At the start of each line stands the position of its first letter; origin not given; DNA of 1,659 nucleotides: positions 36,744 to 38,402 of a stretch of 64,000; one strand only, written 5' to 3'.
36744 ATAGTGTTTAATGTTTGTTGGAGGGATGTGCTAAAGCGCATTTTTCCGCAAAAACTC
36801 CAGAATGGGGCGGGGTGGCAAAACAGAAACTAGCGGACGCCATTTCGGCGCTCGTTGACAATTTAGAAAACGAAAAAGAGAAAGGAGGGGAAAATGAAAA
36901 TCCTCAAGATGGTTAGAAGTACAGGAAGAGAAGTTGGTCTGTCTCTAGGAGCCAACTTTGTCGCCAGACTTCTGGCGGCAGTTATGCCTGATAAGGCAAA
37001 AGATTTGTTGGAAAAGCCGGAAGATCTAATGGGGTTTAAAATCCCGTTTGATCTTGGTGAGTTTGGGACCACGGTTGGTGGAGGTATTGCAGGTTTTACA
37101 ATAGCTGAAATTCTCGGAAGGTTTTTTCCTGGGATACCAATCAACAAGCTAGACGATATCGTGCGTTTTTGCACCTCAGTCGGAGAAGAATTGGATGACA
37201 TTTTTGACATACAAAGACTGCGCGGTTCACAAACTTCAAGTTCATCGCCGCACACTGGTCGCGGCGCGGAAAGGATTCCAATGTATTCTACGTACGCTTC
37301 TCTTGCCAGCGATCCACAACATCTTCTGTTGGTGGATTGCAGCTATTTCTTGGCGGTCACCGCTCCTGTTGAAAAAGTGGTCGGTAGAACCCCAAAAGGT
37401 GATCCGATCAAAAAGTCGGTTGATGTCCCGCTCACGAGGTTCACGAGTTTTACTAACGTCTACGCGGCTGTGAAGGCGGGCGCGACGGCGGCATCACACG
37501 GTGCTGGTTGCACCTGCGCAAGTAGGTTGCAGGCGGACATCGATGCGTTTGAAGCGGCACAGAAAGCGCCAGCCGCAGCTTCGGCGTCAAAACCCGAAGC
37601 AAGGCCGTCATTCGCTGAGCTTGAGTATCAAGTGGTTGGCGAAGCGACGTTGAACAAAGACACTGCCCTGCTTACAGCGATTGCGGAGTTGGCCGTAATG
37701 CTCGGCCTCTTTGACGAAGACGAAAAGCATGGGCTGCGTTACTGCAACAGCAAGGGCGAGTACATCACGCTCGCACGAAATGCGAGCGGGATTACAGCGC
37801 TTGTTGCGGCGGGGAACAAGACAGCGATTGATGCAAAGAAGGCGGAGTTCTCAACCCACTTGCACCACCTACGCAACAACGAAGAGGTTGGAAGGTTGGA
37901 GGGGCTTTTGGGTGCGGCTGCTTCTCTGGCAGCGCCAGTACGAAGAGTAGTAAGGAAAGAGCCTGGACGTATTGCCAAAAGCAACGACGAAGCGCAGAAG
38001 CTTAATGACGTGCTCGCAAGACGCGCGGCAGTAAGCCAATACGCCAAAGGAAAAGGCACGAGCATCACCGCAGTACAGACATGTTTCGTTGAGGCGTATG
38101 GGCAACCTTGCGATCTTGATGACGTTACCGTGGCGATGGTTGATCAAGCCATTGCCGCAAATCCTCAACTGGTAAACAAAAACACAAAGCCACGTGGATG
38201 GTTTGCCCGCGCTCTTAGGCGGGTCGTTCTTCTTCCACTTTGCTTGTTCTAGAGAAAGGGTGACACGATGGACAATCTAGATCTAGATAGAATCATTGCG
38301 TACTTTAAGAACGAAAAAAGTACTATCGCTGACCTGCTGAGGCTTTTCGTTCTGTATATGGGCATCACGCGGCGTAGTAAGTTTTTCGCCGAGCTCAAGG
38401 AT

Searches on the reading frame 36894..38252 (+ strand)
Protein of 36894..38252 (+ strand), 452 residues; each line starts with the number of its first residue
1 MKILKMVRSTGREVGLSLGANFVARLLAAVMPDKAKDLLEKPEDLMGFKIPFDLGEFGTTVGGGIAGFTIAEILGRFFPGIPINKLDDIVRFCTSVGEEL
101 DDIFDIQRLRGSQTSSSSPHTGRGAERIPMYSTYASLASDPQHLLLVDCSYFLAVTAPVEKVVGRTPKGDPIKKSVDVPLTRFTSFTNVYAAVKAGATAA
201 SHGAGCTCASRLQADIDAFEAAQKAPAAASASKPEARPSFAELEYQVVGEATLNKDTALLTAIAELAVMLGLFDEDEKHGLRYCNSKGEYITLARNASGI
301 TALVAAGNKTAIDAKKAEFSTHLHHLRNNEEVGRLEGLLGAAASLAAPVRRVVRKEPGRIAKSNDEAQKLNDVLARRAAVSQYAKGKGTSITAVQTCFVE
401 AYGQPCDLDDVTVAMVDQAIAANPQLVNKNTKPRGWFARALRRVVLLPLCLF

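Call 4: search_protein_families(library=pfam, proteins=[window:36894-38252:+], max_evalue=0.1)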
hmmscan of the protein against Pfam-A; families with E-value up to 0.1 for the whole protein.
window:36894-38252:+ (452 aa): 0 families

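Call 9: search_protein_families(library=ncbifam, proteins=[window:36894-38252:+], max_evalue=0.1)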
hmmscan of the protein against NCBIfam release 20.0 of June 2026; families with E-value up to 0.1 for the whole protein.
window:36894-38252:+ (452 aa): 0 families

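Call 13: find_encoding_contigs(protein=window:36894-38252:+, flank=10000)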
Protein window:36894-38252:+ (452 aa): 1 contig read that carries it; 1 place shown.
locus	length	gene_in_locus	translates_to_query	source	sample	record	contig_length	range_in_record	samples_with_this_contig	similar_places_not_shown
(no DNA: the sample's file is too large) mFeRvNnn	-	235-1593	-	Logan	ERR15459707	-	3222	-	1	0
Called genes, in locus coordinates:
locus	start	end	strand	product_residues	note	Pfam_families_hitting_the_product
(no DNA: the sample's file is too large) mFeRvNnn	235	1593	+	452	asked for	-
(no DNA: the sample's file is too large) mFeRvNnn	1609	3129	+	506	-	-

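Call 15: find_homologous_proteins(query=window:36894-38252:+)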
Query window:36894-38252:+ (452 aa): 1 proteins with E <= 0.001 among 8000 candidates.
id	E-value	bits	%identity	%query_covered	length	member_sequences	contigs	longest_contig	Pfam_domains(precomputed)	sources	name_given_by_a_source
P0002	1.3e-295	998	100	100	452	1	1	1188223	-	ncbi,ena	-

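Call 16: list_cluster_members(proteins=[window:36894-38252:+, window:38268-39788:+, window:40146-40967:+, window:41028-41645:+, window:33989-36316:+, window:2741-4147:+])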
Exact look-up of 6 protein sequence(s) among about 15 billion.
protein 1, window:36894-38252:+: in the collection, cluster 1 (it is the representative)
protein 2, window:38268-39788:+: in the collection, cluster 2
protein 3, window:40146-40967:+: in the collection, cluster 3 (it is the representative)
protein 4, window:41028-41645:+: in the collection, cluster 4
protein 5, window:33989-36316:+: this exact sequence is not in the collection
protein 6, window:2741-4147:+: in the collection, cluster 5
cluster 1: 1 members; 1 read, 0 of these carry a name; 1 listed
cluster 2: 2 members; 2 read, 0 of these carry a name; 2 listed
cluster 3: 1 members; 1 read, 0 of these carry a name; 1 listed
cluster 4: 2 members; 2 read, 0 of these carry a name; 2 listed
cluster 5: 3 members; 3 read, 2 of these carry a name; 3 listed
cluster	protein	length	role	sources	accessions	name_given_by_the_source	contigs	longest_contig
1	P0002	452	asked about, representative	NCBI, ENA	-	-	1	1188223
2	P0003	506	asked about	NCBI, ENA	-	-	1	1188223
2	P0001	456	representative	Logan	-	-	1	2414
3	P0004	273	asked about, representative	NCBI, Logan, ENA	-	-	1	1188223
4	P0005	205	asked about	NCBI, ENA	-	-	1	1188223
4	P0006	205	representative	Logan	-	-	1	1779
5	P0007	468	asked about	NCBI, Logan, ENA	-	-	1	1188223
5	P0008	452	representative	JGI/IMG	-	chromosomal replication initiator protein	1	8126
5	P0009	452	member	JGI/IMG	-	chromosomal replication initiator protein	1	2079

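Call 19: search_protein_families(library=phrogs, proteins=[window:36894-38252:+], max_evalue=0.1)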
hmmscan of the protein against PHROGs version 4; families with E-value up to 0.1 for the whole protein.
window:36894-38252:+ (452 aa): 0 families

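Call 42: search_solved_structures(query=A1, max_evalue=10)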
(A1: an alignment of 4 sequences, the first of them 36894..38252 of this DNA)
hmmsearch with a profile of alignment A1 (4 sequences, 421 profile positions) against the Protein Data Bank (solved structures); distinct sequences matched with E-value up to 10: 0.

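Call 66: predict_structure(alignment_id=A6)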
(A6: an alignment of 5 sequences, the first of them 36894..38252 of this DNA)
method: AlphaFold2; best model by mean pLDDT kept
length: 452 residues; sequences in the alignment: 5
mean_pLDDT: 44.9   pTM: 0.26
mean pLDDT of the five models: 44.9, 41.3, 41.0, 39.4, 38.0
residues with pLDDT >= 90: 0; 70-90: 59; 50-70: 63; < 50: 330
segments of 3 or more residues with pLDDT < 50: 1-79, 83-190, 203-206, 224-235, 327-417, 425-443, 445-452
pLDDT, mean of each block of 10 residues (from residue 1): 25 30 40 40 34 33 34 46 46 37 31 27 26 28 35 38 44 41 39 52 47 55 43 51 81 84 82 66 63 73 72 72 53 29 27 30 35 39 33 42 45 48 44 37 43 42
secondary structure, 60 per line:
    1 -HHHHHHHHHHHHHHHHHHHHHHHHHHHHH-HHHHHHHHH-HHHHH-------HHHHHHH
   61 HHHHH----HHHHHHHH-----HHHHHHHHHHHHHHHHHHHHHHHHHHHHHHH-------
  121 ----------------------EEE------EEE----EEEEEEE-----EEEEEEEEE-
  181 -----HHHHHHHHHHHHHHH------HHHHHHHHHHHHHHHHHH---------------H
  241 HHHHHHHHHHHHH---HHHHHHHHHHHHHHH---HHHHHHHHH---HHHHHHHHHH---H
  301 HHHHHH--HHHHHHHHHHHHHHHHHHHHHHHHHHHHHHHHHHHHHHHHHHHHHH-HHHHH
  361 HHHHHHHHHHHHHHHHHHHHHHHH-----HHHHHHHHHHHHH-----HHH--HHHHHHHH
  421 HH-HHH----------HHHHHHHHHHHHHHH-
elements in order: H2-30 H32-40 H42-46 H54-65 H70-77 H83-113 E143-145 E152-154 E159-165 E171-179 H186-200 H207-224 H240-253 H257-271 H275-283 H287-296 H300-306 H309-354 H356-384 H390-402 H413-422 H437-451

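Call 70: fold_search(model_id=the predicted structure, library=pdb)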
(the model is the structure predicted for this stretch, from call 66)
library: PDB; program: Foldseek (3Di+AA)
matches with E <= 10: 19; with E <= 0.001: 0
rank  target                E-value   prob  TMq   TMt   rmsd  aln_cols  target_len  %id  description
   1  7tcd                  6.1e-01  0.11  0.08  0.08  19.5       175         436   16  LOV2-DARPIN fusion: D13 (released 2023-07-05)
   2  4nqi_D                3.0e+00  0.05  0.09  0.16  40.2       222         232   16  Structure of the N-terminal I-BAR domain (1-259) of D.Discoideum IBARa (released 2014-02-05)
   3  7vnp_A                3.2e+00  0.03  0.08  0.11  20.2       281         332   13  Structure of human KCNQ4-ML213 complex with PIP2 (released 2021-12-01)
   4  4ons_C                3.7e+00  0.05  0.11  0.19  19.8       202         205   18  Structural and thermodynamic characterization of cadherin-beta-catenin-alpha-catenin complex formation (released 2014-04-09)
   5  9dxh_A                3.7e+00  0.03  0.09  0.08  27.1       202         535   12  attPmm and attBmm bound serine integrase complex in the pre-rotation state (released 2026-01-21)
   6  5cwf_A                4.7e+00  0.12  0.09  0.21  10.6        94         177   21  Crystal structure of de novo designed helical repeat protein DHR8 (released 2015-12-16)
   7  4tvq_B                4.7e+00  0.06  0.09  0.19  21.2       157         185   14  CCM3 in complex with CCM2 LD-like motif (released 2015-03-25)
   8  2d1l_B                4.9e+00  0.03  0.08  0.13  29.0       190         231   16  Structure of F-actin binding domain IMD of MIM (Missing In Metastasis) (released 2006-09-12)
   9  4nqi_A                5.8e+00  0.02  0.08  0.15  40.4       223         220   15  Structure of the N-terminal I-BAR domain (1-259) of D.Discoideum IBARa (released 2014-02-05)
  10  8j9h_E6               5.8e+00  0.01  0.08  0.10  31.6       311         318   14  Cryo-EM structure of Euglena gracilis respiratory complex I, deactive state (released 2024-02-28)
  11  7n6g_3R               6.5e+00  0.02  0.09  0.11  42.8       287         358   17  C1 of central pair (released 2022-05-18)
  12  5cwf_D                7.2e+00  0.09  0.09  0.21  10.6        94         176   21  Crystal structure of de novo designed helical repeat protein DHR8 (released 2015-12-16)
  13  9och_B                7.6e+00  0.02  0.08  0.07  25.7       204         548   10  Transporter associated with antigen processing (TAP) bound to the viral protein hUS6 in the outward-facing open state (released 2025-09-10)
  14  6n4n_C                8.1e+00  0.08  0.11  0.23  11.0        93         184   12  Crystal structure of the designed protein DNCR2/danoprevir/NS3a complex (released 2019-09-11)
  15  4jn4_A                8.5e+00  0.03  0.08  0.06  21.3       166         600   13  Allosteric opening of the polypeptide-binding site when an Hsp70 binds ATP (released 2013-05-29)
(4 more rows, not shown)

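Call 83: search_protein_families(library=padloc, proteins=[window:36894-38252:+], max_evalue=0.1)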
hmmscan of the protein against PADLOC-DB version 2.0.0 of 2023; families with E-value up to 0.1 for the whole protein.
window:36894-38252:+ (452 aa): 0 families

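Call 86: search_dna_similar(query=window:36894-38252:+, collection=plasmids, mode=protein, max_evalue=0.01, max_rows=10)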
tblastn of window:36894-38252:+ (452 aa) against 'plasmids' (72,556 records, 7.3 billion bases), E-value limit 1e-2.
No match.

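Call 88: search_dna_similar(query=window:36894-38252:+, collection=phages, mode=protein, max_evalue=0.01, max_rows=10)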
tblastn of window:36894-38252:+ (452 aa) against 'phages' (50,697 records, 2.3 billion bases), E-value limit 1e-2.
No match.
